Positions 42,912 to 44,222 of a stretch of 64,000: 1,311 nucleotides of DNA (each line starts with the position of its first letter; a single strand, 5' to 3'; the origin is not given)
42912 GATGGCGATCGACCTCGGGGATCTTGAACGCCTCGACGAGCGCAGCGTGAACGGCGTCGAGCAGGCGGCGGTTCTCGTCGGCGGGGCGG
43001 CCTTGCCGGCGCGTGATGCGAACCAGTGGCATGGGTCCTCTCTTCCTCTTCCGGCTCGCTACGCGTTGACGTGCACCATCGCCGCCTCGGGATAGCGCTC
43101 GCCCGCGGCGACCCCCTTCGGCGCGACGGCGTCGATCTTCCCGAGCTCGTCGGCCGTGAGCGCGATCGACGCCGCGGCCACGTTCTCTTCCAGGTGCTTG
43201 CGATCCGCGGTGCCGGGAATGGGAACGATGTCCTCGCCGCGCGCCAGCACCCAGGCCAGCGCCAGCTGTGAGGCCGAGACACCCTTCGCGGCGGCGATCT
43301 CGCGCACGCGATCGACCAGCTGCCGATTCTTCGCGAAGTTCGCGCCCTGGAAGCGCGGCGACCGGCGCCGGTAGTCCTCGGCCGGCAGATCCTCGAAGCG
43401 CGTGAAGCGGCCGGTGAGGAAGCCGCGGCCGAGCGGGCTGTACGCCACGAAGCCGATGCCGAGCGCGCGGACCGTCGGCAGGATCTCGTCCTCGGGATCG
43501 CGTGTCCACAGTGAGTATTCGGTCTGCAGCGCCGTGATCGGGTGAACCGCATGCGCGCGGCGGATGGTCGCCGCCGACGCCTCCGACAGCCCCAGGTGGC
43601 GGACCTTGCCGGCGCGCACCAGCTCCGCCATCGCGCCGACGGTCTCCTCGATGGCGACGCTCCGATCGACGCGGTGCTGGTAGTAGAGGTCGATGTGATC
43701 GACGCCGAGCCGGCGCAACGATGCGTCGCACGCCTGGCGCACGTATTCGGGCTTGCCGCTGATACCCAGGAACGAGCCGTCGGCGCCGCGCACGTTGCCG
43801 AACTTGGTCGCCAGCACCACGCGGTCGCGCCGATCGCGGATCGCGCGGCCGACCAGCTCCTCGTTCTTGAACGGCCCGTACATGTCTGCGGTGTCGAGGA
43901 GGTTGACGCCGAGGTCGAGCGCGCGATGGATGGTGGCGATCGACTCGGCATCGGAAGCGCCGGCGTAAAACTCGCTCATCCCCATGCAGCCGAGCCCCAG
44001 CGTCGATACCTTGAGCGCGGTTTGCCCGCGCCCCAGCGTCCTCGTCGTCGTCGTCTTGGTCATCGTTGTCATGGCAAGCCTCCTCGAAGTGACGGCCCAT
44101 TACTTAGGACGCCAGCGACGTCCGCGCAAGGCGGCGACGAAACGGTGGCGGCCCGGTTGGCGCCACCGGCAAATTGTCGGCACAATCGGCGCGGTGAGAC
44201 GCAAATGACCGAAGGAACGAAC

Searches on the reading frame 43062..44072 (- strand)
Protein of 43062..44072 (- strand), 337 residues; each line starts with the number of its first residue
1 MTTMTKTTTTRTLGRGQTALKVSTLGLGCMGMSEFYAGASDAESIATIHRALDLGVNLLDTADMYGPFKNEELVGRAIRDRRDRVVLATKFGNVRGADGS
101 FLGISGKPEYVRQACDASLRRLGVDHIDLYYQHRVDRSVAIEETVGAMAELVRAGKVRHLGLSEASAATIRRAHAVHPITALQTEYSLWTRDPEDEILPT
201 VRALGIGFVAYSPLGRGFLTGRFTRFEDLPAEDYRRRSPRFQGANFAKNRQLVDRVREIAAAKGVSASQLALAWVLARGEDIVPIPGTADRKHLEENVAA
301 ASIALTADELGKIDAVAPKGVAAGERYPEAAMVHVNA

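Call 12: search_protein_families(library=pfam, proteins=[window:43062-44072:-], max_evalue=0.001)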
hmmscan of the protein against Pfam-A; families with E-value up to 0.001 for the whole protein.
window:43062-44072:- (337 aa): 1 family
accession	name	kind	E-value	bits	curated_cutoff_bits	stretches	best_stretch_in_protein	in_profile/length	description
PF00248.27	Aldo_ket_red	-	7.8e-83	278.3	24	1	25-316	2-289/291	Aldo/keto reductase family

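Call 16: find_encoding_contigs(protein=window:43062-44072:-, flank=2000, max_places=4)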
Protein window:43062-44072:- (337 aa): 1 contig read that carries it; 1 place shown.
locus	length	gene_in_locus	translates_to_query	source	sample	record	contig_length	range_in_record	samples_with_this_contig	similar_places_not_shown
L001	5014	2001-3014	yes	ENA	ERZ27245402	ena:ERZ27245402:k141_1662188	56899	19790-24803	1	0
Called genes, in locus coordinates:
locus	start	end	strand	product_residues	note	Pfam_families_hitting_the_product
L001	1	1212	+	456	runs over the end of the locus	PF02518:HATPase_c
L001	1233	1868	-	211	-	PF06941:NT5C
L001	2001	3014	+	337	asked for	PF00248:Aldo_ket_red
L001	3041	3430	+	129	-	PF01361:Tautomerase (weak), PF14552:Tautomerase_2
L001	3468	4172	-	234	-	-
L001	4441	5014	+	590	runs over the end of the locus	PF00150:Cellulase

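Call 52: list_cluster_members(proteins=[window:43062-44072:-, window:533-1723:-, window:62817-63728:+, window:30238-31425:-])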
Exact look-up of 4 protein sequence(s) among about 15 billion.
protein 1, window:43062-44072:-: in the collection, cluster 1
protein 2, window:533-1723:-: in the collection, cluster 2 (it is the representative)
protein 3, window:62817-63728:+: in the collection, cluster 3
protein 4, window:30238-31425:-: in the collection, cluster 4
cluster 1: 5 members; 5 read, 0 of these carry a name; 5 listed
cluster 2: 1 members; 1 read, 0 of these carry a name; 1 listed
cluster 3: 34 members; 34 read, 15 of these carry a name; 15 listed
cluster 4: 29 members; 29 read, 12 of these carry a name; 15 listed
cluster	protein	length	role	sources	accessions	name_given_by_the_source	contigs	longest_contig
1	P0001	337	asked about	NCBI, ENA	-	-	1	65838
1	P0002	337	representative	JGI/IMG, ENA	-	-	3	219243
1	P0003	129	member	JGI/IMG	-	-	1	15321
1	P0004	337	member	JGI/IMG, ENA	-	-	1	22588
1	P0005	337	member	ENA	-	-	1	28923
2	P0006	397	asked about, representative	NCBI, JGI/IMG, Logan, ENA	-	-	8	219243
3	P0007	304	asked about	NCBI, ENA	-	-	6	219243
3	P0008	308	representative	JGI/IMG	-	-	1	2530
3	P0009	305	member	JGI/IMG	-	NitT/TauT family transport system ATP-binding protein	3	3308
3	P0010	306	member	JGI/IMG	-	NitT/TauT family transport system ATP-binding protein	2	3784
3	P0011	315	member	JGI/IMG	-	NitT/TauT family transport system ATP-binding protein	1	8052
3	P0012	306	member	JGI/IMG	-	NitT/TauT family transport system ATP-binding protein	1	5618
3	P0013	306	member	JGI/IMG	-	NitT/TauT family transport system ATP-binding protein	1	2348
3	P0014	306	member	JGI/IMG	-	NitT/TauT family transport system ATP-binding protein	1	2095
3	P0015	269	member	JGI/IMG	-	NitT/TauT family transport system ATP-binding protein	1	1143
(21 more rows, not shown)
